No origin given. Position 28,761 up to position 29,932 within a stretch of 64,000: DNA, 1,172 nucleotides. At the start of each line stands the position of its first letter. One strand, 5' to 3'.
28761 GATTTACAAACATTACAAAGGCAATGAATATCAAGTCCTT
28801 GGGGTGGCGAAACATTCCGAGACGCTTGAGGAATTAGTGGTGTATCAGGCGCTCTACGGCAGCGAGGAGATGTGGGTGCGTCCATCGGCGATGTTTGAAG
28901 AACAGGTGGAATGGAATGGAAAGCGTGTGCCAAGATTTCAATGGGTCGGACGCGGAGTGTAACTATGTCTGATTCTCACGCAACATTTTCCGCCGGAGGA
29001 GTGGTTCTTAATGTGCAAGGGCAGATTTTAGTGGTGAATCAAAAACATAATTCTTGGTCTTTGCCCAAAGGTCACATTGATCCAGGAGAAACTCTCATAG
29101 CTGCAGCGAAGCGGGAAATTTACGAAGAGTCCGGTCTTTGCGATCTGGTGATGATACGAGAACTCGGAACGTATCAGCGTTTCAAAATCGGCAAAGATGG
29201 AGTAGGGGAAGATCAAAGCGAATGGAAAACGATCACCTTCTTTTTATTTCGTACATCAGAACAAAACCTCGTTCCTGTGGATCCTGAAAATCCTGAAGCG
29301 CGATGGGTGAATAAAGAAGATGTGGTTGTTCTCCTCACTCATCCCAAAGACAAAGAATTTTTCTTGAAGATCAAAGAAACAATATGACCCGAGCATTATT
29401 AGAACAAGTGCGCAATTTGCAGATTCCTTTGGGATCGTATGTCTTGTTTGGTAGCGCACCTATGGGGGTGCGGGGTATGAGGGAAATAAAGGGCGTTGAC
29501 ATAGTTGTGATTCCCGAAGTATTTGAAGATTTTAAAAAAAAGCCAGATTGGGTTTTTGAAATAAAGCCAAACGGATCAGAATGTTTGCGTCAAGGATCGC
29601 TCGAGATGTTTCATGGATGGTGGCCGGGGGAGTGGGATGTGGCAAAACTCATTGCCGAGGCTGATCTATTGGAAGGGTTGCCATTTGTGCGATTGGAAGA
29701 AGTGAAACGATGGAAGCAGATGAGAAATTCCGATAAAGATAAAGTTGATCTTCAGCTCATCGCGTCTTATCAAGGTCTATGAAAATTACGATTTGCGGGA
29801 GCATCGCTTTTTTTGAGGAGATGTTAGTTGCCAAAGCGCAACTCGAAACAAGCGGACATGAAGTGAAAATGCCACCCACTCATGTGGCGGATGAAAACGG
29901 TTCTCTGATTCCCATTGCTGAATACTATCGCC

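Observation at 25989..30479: Compact co-directional operon of nucleotide-processing and house-cleaning genes with two DUF proteins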

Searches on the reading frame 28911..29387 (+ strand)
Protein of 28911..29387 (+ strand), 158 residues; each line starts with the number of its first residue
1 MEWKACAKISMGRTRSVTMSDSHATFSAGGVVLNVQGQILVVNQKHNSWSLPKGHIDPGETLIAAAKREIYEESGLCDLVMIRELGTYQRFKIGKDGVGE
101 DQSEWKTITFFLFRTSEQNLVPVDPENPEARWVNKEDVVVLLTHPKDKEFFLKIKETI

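Call 3: search_protein_families(library=pfam, proteins=[window:28911-29387:+], max_evalue=0.1)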
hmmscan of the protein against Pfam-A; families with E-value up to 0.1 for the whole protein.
window:28911-29387:+ (158 aa): 1 family
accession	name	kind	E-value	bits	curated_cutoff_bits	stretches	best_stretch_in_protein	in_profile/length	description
PF00293.34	NUDIX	-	3.4e-21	76.1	21.1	1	27-151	5-131/134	NUDIX domain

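Call 8: search_protein_families(library=ncbifam, proteins=[window:28911-29387:+], max_evalue=0.1)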
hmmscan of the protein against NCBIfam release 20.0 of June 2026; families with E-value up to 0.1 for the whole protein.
window:28911-29387:+ (158 aa): 23 families
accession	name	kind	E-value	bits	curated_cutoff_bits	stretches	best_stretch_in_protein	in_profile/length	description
NF001938.0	PRK00714.1-5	equivalog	4.7e-09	35.8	116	1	29-100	17-98/172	RNA pyrophosphohydrolase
NF052459.1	OxoGTPPhMutT1Mycb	equivalog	1.9e-08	33.8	475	1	41-150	23-121/292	8-oxo-(d)GTP phosphatase MutT1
NF041652.1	Nud_hyd_Dein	equivalog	2.1e-08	34.6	200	1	27-139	15-128/152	Nudix hydrolase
NF001934.0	PRK00714.1-1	equivalog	4.6e-08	32.7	241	1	28-100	11-86/176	RNA pyrophosphohydrolase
NF001936.0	PRK00714.1-3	equivalog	3.1e-07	30.4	118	1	45-145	33-137/155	RNA pyrophosphohydrolase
NF001937.0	PRK00714.1-4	equivalog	3.9e-07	29.8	139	1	29-103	12-89/161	RNA pyrophosphohydrolase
NF008736.0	PRK11762.1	equivalog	3.9e-06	26.5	169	1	48-77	75-104/186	ADP compounds hydrolase NudE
TIGR02705.1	nudix_YtkD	equivalog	1.4e-05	24.7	154.4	1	31-76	29-74/156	RNA deprotection pyrophosphohydrolase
NF001935.0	PRK00714.1-2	equivalog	4e-05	23.2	259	1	30-78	13-62/183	RNA pyrophosphohydrolase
NF006530.0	PRK08999.1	equivalog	5.7e-05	22.3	245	1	29-76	10-62/315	Nudix family hydrolase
TIGR00586.1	mutt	equivalog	5.9e-05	23.1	97.9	1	28-77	8-62/129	8-oxo-dGTP diphosphatase MutT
NF008044.0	PRK10776.1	equivalog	8.7e-05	22.4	148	1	28-138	7-110/130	8-oxo-dGTP diphosphatase MutT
NF012016.0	PRK15472.1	equivalog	0.00022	20.9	95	1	48-139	32-123/141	nucleoside triphosphatase NudI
NF002995.0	PRK03759.1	equivalog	0.00071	19.3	127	1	23-140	35-152/185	isopentenyl-diphosphate Delta-isomerase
NF003787.0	PRK05379.1-4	equivalog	0.00092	18.3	449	1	19-137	201-323/346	bifunctional nicotinamide-nucleotide adenylyltransferase/Nudix hydroxylase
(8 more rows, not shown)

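Call 9: search_protein_families(library=padloc, proteins=[window:28911-29387:+], max_evalue=0.1)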
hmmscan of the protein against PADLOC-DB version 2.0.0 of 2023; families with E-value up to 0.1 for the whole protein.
window:28911-29387:+ (158 aa): 1 family
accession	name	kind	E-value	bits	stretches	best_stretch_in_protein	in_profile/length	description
PDLC04899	PDC-S07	-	7.9e-08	30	1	29-155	11-129/135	-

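Call 10: search_protein_families(library=phrogs, proteins=[window:28911-29387:+], max_evalue=0.01)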
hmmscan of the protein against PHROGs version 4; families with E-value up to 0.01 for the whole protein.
window:28911-29387:+ (158 aa): 7 families
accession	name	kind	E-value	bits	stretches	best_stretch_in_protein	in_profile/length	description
phrog_1198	-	other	7.6e-17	62.9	1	14-150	25-162/253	MutT/NUDIX hydrolase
phrog_1185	-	other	3.5e-10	40.8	1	33-92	166-223/301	nudix hydrolase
phrog_10313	-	other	2.7e-08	34.7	1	36-114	26-97/159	nudix hydrolase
phrog_15528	-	head and packaging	5.1e-08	32.7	1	20-77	516-573/794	portal protein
phrog_6216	-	unknown function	4.6e-07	29.9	1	29-137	5-97/545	-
phrog_25541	-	unknown function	0.00026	21.6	1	38-94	86-142/210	-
phrog_19657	-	other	0.00032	21.7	1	42-146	54-158/176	nudix hydrolase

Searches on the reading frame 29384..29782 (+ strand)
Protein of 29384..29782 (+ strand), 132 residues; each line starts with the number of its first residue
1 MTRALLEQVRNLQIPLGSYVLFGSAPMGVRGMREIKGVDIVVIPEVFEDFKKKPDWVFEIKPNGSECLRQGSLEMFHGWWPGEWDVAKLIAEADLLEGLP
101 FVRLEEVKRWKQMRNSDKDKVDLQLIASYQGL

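Call 3: search_protein_families(library=pfam, proteins=[window:29384-29782:+], max_evalue=0.1)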
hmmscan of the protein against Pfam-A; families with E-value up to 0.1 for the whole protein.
window:29384-29782:+ (132 aa): 0 families

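Call 8: search_protein_families(library=ncbifam, proteins=[window:29384-29782:+], max_evalue=0.1)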
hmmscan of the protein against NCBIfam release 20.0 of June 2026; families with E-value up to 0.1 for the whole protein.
window:29384-29782:+ (132 aa): 1 family
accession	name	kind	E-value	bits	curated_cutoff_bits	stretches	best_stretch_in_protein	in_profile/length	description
NF053562.1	Rkd3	equivalog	0.052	13.6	90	0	104-130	5-29/56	arcadin-3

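Call 9: search_protein_families(library=padloc, proteins=[window:29384-29782:+], max_evalue=0.1)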
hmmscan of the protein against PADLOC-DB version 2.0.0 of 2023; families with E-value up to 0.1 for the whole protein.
window:29384-29782:+ (132 aa): 0 families

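Call 10: search_protein_families(library=phrogs, proteins=[window:29384-29782:+], max_evalue=0.01)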
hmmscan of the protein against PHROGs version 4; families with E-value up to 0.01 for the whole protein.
window:29384-29782:+ (132 aa): 0 families

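Call 11: search_solved_structures(query=window:29384-29782:+, max_evalue=10)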
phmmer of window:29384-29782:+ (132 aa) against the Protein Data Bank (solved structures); distinct sequences matched with E-value up to 10: 0.

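Call 17: find_homologous_proteins(query=window:29384-29782:+)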
Query window:29384-29782:+ (132 aa): 22 proteins with E <= 0.001 among 44 candidates.
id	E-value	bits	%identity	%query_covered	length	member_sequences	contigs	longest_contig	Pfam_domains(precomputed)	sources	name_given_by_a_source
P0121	1.3e-81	289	98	100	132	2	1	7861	-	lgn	-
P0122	2.7e-56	207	69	100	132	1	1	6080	-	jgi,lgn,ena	-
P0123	1.2e-55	205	70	99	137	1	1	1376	-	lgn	-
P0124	4.9e-51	190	63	99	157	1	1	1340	-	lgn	-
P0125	2.5e-47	178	61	98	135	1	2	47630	-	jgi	jgi:hypothetical protein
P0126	2.9e-34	136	46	98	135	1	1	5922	-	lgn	-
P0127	2.1e-31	126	44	98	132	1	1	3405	-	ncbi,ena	-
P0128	5.1e-31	125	43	97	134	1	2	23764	-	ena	-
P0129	8.2e-31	125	46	96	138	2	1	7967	-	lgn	-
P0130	8.9e-31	124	43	98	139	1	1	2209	-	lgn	-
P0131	7.4e-30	121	60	69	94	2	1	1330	-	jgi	-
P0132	9.9e-30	121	43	98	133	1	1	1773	-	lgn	-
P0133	3.4e-29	119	43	97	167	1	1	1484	-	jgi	-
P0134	6.4e-29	118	40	98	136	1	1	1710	-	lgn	-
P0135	2.5e-28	116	41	95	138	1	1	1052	-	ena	-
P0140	6.1e-27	112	40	95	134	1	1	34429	-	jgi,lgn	jgi:hypothetical protein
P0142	6.3e-25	105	41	97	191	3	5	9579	-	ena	-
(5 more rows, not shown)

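Call 27: predict_structure(alignment_id=A3)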
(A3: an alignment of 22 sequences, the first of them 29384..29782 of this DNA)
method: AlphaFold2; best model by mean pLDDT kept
length: 132 residues; sequences in the alignment: 22
mean_pLDDT: 95.7   pTM: 0.88
mean pLDDT of the five models: 95.7, 95.1, 95.0, 94.8, 93.8
residues with pLDDT >= 90: 123; 70-90: 9; 50-70: 0; < 50: 0
segments of 3 or more residues with pLDDT < 50: none
pLDDT, mean of each block of 10 residues (from residue 1): 96 97 97 96 97 97 95 95 93 97 97 95 95 84
secondary structure, 60 per line:
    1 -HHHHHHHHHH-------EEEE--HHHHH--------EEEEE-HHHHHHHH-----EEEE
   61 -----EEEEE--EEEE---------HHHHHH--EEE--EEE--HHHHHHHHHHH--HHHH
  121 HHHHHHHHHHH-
elements in order: H2-11 E19-22 H25-29 E38-42 H44-51 E57-60 E66-70 E73-76 H86-91 E94-96 E99-101 H104-114 H117-131

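Call 32: fold_search(model_id=the predicted structure, library=pdb)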
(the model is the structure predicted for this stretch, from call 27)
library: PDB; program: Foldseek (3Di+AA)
matches with E <= 10: 388; with E <= 0.001: 0
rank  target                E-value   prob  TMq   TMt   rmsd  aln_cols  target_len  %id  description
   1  4o8s                  1.1e-02  0.99  0.54  0.34   5.7       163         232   16  Crystal structure of JHP933 from Helicobacter pylori (released 2014-09-10)
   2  8an4_A                1.3e-02  1.00  0.63  0.45   4.3       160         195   13  MenT1 toxin (rv0078a) from Mycobacterium tuberculosis H37Rv (released 2023-08-02)
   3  2q0f_B                1.6e-02  0.44  0.29  0.16   8.5       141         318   15  Terminal uridylyl transferase 4 from Trypanosoma brucei with bound UTP and UMP (released 2007-08-28)
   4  4ok0_A                2.5e-02  0.85  0.40  0.28   6.2       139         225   16  Crystal structure of putative nucleotidyltransferase from H. pylori (released 2014-04-09)
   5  4wqk                  2.7e-02  0.95  0.53  0.43   6.0       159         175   12  Crystal structure of aminoglycoside nucleotidylyltransferase ANT(2")-Ia, apo form (released 2014-11-12)
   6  5cfs                  4.0e-02  0.94  0.55  0.44   6.1       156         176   12  Crystal Structure of ANT(2")-Ia in complex with AMPCPP and tobramycin (released 2016-03-16)
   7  3jyy_B                6.2e-02  0.51  0.36  0.22   7.9       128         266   11  SeMet LinB complexed with PPi (released 2009-11-03)
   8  6j7p                  9.8e-02  0.87  0.53  0.27   6.4       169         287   12  Crystal structure of toxin TglT (unusual type guanylyltransferase-like toxin, Rv1045) mutant E146Q co-expressed with Tak (released 2020-05-13)
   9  1vfg_A                9.8e-02  0.44  0.36  0.17  10.5       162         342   13  Crystal structure of tRNA nucleotidyltransferase complexed with a primer tRNA and an incoming ATP analog (released 2004-08-10)
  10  2ga9_D                1.1e-01  0.72  0.46  0.17   7.1       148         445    9  Crystal Structure of the Heterodimeric Vaccinia Virus Polyadenylate Polymerase with Bound ATP-gamma-S (released 2006-05-16)
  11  3owg_A                1.1e-01  0.63  0.47  0.17   6.1       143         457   11  Crystal structure of vaccinia virus Polyadenylate polymerase(vp55) (released 2011-09-21)
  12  4wby                  1.7e-01  0.57  0.33  0.14   5.9        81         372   17  tRNA-processing enzyme (apo form I) (released 2015-04-15)
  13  3jyy_A                1.7e-01  0.35  0.35  0.21   8.3       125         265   10  SeMet LinB complexed with PPi (released 2009-11-03)
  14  6j7o                  2.2e-01  0.57  0.47  0.24   9.9       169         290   12  Crystal structure of toxin TglT (unusual type guanylyltransferase-like toxin, Rv1045) mutant E146Q from Mycobacterium tu (released 2020-05-13)
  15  6j7n                  2.3e-01  0.72  0.52  0.26   6.5       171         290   12  Crystal structure of toxin TglT (unusual type guanylyltransferase-like toxin, Rv1045) mutant D82A co-expressed with TakA (released 2020-05-13)
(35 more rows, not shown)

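Call 51: find_encoding_contigs(protein=P0125, flank=5000, max_places=2)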
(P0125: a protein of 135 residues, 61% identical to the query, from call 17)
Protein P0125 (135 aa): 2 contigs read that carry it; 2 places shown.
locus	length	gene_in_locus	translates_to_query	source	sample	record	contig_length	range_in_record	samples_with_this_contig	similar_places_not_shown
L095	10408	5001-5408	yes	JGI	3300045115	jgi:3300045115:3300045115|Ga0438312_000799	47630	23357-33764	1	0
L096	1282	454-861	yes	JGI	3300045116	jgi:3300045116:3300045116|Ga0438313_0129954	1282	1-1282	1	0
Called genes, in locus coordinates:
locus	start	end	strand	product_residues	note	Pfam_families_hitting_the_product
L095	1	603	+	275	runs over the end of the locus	PF03437:BtpA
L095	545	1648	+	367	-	PF24827:AstE_AspA_cat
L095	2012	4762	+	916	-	PF07517:SecA_DEAD, PF01043:SecA_PP_bind, PF21090:P-loop_SecA, PF07516:SecA_SW, PF02810:SEC-C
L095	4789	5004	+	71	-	PF07866:DUF1653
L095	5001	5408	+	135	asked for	-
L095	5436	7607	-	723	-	PF00403:HMA, PF00122:E1-E2_ATPase, PF00702:Hydrolase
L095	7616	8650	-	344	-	PF13386:DsbD_2, PF13473:Cupredoxin_1 (weak)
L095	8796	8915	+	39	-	-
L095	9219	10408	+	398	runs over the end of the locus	PF17785:PUA_3, PF10672:Methyltrans_SAM, PF05175:MTS, PF03602:Cons_hypoth95, PF13847:Methyltransf_31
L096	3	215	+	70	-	?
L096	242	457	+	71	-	PF07866:DUF1653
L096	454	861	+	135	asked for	-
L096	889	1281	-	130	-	?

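Call 52: find_encoding_contigs(protein=P0128, flank=5000, max_places=2)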
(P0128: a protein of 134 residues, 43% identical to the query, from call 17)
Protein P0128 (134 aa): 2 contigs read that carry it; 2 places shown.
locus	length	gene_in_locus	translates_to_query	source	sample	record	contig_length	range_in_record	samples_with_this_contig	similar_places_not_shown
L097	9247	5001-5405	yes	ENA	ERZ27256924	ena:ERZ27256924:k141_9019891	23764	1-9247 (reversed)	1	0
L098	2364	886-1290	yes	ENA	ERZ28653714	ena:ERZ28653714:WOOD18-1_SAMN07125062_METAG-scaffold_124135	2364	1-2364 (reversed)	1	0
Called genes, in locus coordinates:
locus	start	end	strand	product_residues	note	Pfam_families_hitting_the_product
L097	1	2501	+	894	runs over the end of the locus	PF07517:SecA_DEAD, PF01043:SecA_PP_bind, PF21090:P-loop_SecA, PF07516:SecA_SW, PF02810:SEC-C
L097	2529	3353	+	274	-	PF02498:Bro-N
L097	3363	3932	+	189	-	PF02545:Maf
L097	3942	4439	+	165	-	-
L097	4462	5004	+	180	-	PF13238:AAA_18 (weak), PF13671:AAA_33, PF13207:AAA_17 (weak)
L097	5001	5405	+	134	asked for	-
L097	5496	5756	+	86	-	-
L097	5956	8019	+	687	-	PF07549:Sec_GG (weak), PF21760:SecD_1st, PF13616:Rotamase_3, PF00639:Rotamase, PF13145:Rotamase_2, PF22599:SecDF_P1_head, PF02355:SecD_SecF_C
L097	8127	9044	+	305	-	PF07549:Sec_GG (weak), PF02355:SecD_SecF_C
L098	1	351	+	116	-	?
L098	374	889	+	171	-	-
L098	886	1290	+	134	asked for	-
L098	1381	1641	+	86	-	-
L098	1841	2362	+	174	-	?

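Call 53: find_encoding_contigs(protein=P0140, flank=5000, max_places=2)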
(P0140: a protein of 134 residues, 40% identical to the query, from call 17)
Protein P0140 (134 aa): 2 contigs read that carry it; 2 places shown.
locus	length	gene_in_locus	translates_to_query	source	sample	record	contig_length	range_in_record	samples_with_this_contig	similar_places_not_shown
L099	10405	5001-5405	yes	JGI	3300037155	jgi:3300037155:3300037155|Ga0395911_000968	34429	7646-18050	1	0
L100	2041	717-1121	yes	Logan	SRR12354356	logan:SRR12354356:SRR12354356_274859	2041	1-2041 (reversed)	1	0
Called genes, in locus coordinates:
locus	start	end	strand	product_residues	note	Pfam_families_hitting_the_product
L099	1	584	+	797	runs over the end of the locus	PF02190:LON_substr_bdg, PF00004:AAA, PF07728:AAA_5 (weak), PF22667:Lon_lid, PF05362:Lon_C, PF13541:ChlI (weak)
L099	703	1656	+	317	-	PF01565:FAD_binding_4, PF02873:MurB_C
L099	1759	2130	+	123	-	PF02482:Ribosomal_S30AE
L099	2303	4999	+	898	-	PF07517:SecA_DEAD, PF01043:SecA_PP_bind, PF21090:P-loop_SecA, PF07516:SecA_SW, PF02810:SEC-C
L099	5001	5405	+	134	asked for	-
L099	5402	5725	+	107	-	PF04266:ASCH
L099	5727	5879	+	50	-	-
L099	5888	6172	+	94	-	PF11950:DUF3467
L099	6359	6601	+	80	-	PF07866:DUF1653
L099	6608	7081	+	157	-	PF06574:FAD_syn (weak), PF01467:CTP_transf_like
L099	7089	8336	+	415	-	-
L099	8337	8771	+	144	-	PF00293:NUDIX, PF14815:NUDIX_4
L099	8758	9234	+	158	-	PF00293:NUDIX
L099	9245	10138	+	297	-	PF01820:Dala_Dala_lig_N (weak), PF02786:CPSase_L_D2 (faint), PF02655:ATP-grasp_3 (weak), PF07478:Dala_Dala_lig_C, PF13535:ATP-grasp_4 (faint)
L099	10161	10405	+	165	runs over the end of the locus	-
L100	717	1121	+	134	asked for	-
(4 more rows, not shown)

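Call 54: find_encoding_contigs(protein=P0142, flank=5000, max_places=2)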
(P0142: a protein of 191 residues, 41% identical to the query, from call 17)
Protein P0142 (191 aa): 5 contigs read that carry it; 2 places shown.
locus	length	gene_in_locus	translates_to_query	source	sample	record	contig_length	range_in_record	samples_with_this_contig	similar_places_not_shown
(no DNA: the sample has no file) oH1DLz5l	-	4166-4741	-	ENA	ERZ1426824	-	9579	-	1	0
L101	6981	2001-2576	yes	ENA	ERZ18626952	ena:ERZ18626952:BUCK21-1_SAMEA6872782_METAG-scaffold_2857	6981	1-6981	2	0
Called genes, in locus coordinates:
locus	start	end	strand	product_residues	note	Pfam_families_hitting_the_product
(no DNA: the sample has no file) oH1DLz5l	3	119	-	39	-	?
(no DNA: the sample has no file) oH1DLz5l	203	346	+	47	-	-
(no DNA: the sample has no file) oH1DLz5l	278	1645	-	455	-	PF01225:Mur_ligase, PF08245:Mur_ligase_M, PF02875:Mur_ligase_C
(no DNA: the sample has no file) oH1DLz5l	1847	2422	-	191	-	PF10469:AKAP7_NLS (weak), PF02834:LigT_PEase, PF13563:2_5_RNA_ligase2, PF02834:LigT_PEase (weak)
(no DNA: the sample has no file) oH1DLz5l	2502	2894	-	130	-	-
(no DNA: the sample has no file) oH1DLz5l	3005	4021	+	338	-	PF13353:Fer4_12 (weak), PF04055:Radical_SAM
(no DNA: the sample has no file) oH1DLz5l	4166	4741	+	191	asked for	-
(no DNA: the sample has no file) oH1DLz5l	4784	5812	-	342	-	PF00579:tRNA-synt_1b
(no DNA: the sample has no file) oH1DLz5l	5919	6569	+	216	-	PF02900:LigB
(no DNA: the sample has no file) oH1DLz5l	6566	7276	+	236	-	PF01590:GAF, PF13185:GAF_2, PF13492:GAF_3, PF03861:ANTAR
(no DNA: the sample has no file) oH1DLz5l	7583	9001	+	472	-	PF03951:Gln-synt_N, PF00120:Gln-synt_C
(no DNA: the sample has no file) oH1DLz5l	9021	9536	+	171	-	PF01871:AMMECR1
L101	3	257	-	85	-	?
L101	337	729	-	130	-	-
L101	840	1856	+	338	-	PF13353:Fer4_12 (weak), PF04055:Radical_SAM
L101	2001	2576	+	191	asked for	-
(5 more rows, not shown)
